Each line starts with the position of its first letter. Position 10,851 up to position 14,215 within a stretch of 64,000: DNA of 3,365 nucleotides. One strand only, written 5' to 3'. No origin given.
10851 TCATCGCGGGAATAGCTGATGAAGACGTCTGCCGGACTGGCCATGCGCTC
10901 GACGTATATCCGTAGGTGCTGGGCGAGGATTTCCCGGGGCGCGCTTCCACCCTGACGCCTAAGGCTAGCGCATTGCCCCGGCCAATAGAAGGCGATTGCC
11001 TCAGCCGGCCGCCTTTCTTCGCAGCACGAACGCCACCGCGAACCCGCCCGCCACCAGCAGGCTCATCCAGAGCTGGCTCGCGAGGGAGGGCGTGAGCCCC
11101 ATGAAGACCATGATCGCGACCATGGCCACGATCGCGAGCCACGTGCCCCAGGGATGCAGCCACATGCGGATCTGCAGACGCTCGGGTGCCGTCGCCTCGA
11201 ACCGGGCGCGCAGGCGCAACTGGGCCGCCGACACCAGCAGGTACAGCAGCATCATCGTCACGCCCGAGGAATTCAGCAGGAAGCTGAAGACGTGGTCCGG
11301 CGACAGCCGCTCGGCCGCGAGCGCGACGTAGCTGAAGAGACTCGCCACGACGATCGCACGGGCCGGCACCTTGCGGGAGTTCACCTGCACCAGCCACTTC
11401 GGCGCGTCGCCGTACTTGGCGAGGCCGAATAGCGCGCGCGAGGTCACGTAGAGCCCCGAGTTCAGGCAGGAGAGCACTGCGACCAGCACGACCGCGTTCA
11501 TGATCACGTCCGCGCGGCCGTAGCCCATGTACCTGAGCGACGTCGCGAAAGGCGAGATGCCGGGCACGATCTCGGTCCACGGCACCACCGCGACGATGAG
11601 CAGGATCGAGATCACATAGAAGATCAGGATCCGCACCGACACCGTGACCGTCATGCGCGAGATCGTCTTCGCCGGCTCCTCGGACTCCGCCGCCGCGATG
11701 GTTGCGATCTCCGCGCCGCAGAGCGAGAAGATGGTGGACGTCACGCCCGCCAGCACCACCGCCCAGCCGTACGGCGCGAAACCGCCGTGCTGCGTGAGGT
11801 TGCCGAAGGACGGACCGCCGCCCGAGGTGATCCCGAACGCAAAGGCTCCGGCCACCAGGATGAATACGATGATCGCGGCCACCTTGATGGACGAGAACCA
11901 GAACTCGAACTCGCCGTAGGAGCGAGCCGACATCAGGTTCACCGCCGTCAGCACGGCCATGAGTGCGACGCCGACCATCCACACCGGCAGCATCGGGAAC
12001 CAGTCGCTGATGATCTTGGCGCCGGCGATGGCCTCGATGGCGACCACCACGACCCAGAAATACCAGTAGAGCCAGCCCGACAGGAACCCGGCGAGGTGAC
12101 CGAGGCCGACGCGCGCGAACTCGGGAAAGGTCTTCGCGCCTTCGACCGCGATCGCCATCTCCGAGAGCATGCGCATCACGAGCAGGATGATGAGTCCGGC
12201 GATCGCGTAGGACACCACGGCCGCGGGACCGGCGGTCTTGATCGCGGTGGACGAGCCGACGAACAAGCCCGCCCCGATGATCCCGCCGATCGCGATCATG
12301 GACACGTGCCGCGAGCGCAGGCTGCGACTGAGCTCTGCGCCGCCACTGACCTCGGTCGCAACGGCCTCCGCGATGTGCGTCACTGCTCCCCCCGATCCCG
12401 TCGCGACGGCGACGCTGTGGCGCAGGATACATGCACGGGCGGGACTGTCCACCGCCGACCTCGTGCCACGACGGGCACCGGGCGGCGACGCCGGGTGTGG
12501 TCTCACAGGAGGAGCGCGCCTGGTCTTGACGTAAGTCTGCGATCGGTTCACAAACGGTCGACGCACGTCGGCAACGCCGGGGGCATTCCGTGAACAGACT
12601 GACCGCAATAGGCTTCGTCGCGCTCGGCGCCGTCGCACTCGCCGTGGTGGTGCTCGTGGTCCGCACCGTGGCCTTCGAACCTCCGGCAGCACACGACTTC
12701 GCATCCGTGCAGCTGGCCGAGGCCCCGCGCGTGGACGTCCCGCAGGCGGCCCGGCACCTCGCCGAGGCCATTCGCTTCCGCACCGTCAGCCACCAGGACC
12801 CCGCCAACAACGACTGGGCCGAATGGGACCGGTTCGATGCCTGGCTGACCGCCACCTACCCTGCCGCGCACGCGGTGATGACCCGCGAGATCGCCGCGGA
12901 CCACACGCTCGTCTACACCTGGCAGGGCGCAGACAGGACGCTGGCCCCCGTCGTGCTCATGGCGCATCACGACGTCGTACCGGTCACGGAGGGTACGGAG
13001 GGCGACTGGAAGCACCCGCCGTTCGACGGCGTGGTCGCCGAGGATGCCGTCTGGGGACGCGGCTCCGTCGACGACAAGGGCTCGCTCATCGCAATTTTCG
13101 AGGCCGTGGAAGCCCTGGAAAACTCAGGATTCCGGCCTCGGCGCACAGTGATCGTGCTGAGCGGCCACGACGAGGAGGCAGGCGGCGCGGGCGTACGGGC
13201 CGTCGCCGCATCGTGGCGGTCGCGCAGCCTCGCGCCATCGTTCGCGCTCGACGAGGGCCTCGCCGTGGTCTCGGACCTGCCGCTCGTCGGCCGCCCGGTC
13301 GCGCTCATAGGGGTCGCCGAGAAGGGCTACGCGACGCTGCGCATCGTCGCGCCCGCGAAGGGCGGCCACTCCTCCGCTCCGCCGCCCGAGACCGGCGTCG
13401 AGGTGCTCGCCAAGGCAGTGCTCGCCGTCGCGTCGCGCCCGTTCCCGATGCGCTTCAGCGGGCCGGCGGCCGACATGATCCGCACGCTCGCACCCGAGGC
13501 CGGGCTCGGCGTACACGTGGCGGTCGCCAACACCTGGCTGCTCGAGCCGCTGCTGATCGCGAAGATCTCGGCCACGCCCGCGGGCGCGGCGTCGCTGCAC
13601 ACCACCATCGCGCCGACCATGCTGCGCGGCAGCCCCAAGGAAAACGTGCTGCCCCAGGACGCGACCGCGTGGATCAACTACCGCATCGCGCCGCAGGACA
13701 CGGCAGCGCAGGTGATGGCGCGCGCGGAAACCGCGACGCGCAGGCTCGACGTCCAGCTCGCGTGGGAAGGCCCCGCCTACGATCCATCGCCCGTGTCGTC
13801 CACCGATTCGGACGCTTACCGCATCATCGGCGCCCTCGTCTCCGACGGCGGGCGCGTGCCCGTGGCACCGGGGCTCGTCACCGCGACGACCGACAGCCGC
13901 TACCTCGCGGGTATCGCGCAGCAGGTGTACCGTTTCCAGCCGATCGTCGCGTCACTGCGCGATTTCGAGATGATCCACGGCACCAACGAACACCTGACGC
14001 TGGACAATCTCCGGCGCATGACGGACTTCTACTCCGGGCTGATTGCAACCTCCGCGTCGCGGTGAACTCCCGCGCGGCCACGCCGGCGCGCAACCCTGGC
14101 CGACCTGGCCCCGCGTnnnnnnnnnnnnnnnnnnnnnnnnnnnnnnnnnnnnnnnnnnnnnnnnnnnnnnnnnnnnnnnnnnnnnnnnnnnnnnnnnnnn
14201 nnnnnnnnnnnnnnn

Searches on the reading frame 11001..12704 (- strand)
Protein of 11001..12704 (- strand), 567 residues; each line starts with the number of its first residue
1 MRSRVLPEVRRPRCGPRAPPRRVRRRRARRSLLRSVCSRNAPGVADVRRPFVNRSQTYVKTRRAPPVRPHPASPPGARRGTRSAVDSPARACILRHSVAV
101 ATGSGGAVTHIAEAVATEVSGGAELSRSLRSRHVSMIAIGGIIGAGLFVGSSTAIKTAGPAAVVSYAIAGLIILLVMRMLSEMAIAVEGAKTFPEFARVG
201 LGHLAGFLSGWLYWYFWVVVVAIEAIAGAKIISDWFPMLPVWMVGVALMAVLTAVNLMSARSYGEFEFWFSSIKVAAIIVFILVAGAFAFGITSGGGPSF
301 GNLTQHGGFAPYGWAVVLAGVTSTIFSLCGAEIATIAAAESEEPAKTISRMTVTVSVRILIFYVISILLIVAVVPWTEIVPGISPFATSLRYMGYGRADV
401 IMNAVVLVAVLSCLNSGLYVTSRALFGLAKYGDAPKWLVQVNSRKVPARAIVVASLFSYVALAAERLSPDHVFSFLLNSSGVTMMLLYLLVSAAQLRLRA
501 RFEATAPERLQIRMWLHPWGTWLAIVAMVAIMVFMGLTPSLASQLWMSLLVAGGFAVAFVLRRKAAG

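Call 74: search_protein_families(library=pfam, proteins=[window:11001-12704:-], max_evalue=0.00001)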
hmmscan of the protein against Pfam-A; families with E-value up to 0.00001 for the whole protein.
window:11001-12704:- (567 aa): 2 families
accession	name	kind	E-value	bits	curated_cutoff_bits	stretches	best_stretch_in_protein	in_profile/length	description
PF00324.27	AA_permease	-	6.1e-98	329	24.6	1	133-542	1-427/470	Amino acid permease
PF13520.12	AA_permease_2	-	1.8e-39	136.3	27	1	134-554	6-426/427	Amino acid permease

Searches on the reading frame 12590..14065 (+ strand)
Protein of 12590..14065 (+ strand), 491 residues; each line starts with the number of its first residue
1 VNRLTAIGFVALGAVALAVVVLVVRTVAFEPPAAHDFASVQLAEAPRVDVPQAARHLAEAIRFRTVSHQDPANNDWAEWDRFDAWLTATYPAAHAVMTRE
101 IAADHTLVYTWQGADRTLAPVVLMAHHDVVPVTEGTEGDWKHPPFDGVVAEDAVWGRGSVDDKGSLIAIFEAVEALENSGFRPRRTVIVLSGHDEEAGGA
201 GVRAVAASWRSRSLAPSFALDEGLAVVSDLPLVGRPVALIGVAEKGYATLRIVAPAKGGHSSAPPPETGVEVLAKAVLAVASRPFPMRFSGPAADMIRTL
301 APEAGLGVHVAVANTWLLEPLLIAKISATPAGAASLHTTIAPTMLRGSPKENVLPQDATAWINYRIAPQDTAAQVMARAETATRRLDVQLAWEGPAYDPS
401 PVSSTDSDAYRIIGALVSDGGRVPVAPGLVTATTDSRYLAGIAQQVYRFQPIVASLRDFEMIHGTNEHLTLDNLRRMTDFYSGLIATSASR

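Call 74: search_protein_families(library=pfam, proteins=[window:12590-14065:+], max_evalue=0.00001)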
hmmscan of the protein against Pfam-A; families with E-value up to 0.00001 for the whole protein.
window:12590-14065:+ (491 aa): 3 families
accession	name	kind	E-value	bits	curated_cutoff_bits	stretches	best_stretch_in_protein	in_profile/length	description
PF01546.33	Peptidase_M20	-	3.6e-29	102.6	24.6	1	123-485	2-204/206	Peptidase family M20/M25/M40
PF07687.19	M20_dimer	-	2.7e-10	40.6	21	1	242-384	1-100/107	Peptidase dimerisation domain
PF04389.22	Peptidase_M28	-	3.8e-06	27.2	21.3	1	108-209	3-81/193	Peptidase family M28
